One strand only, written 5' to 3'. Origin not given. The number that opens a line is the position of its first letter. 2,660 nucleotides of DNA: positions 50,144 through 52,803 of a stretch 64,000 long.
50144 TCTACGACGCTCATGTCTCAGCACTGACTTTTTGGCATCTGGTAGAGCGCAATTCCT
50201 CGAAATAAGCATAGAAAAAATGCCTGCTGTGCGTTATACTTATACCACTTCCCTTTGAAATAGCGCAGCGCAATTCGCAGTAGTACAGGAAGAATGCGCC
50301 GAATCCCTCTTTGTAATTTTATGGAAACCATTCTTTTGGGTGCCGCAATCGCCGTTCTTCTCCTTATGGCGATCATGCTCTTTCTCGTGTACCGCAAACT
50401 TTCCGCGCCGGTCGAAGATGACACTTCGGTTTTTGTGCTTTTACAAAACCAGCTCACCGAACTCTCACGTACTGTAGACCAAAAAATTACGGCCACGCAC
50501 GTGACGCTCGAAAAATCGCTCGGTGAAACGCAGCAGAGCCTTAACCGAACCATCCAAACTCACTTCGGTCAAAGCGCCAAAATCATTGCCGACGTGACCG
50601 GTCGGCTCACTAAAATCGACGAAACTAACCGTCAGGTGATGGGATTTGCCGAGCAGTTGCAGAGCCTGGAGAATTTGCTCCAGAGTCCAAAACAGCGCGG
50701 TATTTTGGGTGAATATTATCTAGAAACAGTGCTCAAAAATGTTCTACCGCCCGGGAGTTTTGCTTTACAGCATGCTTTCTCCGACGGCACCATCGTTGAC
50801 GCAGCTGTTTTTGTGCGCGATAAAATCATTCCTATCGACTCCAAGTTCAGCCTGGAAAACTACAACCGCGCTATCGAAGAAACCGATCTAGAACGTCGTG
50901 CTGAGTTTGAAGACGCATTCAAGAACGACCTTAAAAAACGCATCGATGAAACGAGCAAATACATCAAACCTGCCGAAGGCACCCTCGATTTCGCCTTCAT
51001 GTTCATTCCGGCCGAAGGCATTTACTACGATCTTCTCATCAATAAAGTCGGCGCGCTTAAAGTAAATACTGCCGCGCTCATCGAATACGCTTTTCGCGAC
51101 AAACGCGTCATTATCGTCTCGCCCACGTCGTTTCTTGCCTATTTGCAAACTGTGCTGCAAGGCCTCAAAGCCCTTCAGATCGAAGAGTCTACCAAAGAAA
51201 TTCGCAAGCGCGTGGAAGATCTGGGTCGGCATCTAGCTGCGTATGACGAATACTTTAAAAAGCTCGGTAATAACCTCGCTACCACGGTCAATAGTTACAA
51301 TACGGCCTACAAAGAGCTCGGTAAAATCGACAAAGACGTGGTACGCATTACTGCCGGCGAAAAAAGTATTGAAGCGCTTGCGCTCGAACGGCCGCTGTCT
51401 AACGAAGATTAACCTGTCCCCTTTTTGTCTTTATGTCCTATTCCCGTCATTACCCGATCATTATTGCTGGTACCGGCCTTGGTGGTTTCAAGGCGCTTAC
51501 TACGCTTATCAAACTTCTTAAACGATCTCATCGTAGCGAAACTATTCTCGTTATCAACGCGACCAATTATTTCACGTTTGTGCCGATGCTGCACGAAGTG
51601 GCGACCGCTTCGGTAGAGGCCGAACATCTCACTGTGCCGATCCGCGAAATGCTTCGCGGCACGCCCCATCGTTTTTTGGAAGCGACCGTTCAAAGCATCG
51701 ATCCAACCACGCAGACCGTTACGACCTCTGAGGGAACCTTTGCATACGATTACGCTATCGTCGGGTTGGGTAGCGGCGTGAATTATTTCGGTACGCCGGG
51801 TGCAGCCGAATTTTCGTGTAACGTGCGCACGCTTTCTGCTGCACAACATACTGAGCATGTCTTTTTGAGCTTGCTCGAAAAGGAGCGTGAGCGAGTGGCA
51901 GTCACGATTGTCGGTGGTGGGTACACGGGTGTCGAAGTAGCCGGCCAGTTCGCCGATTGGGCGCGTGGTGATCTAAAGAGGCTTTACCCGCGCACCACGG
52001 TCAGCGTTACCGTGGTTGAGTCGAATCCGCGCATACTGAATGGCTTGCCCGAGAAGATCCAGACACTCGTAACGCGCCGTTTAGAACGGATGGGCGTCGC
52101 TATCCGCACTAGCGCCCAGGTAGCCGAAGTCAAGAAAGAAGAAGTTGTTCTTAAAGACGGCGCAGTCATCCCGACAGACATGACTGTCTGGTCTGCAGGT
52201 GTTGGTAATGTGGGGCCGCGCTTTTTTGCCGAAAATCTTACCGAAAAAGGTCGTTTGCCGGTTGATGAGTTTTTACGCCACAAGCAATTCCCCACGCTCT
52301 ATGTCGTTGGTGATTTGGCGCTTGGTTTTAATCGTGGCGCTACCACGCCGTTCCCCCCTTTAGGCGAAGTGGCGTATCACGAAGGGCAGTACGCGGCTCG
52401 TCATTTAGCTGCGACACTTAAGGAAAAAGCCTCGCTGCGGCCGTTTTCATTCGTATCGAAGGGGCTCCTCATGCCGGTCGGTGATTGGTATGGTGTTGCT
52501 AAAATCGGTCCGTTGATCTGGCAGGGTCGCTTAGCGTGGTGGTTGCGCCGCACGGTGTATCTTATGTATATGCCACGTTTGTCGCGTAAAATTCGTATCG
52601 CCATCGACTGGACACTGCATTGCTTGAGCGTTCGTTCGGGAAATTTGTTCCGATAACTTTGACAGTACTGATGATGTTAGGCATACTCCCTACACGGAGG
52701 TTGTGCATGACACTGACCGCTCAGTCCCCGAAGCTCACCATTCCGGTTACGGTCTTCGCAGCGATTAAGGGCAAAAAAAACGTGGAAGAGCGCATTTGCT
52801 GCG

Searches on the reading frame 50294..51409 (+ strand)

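Call 42: search_protein_families(library=pfam, proteins=[window:50294-51409:+], max_evalue=0.001)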
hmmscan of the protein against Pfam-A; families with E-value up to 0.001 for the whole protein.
window:50294-51409:+ (372 aa): 1 family
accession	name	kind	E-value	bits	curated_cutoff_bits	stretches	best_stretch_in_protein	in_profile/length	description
PF02646.22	RmuC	-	6.7e-52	176.8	26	1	75-344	2-273/291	RmuC family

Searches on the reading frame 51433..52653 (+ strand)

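Call 39: search_protein_families(library=ncbifam, proteins=[window:51433-52653:+], max_evalue=0.00001)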
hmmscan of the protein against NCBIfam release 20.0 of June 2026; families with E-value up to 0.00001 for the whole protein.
window:51433-52653:+ (407 aa): 22 families
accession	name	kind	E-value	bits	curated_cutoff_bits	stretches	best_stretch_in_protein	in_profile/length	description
TIGR03169.1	Nterm_to_SelD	hypoth_equivalog_domain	1.7e-31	109.9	310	1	40-381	30-363/365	pyridine nucleotide-disulfide oxidoreductase family protein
TIGR03385.1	CoA_CoA_reduc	equivalog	2.1e-14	53.2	578.8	1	82-326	75-314/439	CoA-disulfide reductase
TIGR01350.1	lipoamide_DH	equivalog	5.9e-14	51.6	408.8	1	93-331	118-335/461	dihydrolipoyl dehydrogenase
NF003437.0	PRK04965.1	equivalog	4.4e-13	49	392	1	8-294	4-273/378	NADH:flavorubredoxin reductase NorW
TIGR02374.1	nitri_red_nirB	equivalog_domain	4.8e-11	41.8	578.35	1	9-297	1-279/794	nitrite reductase large subunit NirB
NF003585.0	PRK05249.1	equivalog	1.7e-10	40.1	465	1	147-330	169-338/464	Si-specific NAD(P)(+) transhydrogenase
NF042949.2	3PPDioc_HcaD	equivalog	4.8e-10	38.7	450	1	28-304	20-284/386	3-phenylpropionate/cinnamic acid dioxygenase ferredoxin--NAD(+) reductase subunit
NF041682.1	ant_diox_AndAa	equivalog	1.2e-09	37.4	650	1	82-257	78-241/406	anthranilate 1,2-dioxygenase system ferredoxin--NAD(+) reductase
NF004943.0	PRK06292.2-1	equivalog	6e-09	35.2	432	1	80-294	104-306/456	dihydrolipoyl dehydrogenase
NF005572.0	PRK07251.1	equivalog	4e-08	32.4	537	1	138-298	139-295/438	FAD-containing oxidoreductase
NF010037.0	PRK13512.1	equivalog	5e-08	32.2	394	1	101-302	100-285/438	CoA-disulfide reductase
TIGR01421.1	gluta_reduc_1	equivalog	1.1e-07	31.5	556.15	1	123-295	139-304/450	glutathione-disulfide reductase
NF041087.1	bile_acid_BaiCD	equivalog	1.7e-07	29.8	825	1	147-257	496-597/642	bile acid Fe-S flavoenzyme BaiCD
TIGR04369.1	fusion_not_SelD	hypoth_equivalog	2e-07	29.5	700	1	35-324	24-275/701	oxidoreductase/SelD-related fusion protein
TIGR02053.1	MerA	equivalog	2.9e-07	29.8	454.45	1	73-325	97-328/465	mercury(II) reductase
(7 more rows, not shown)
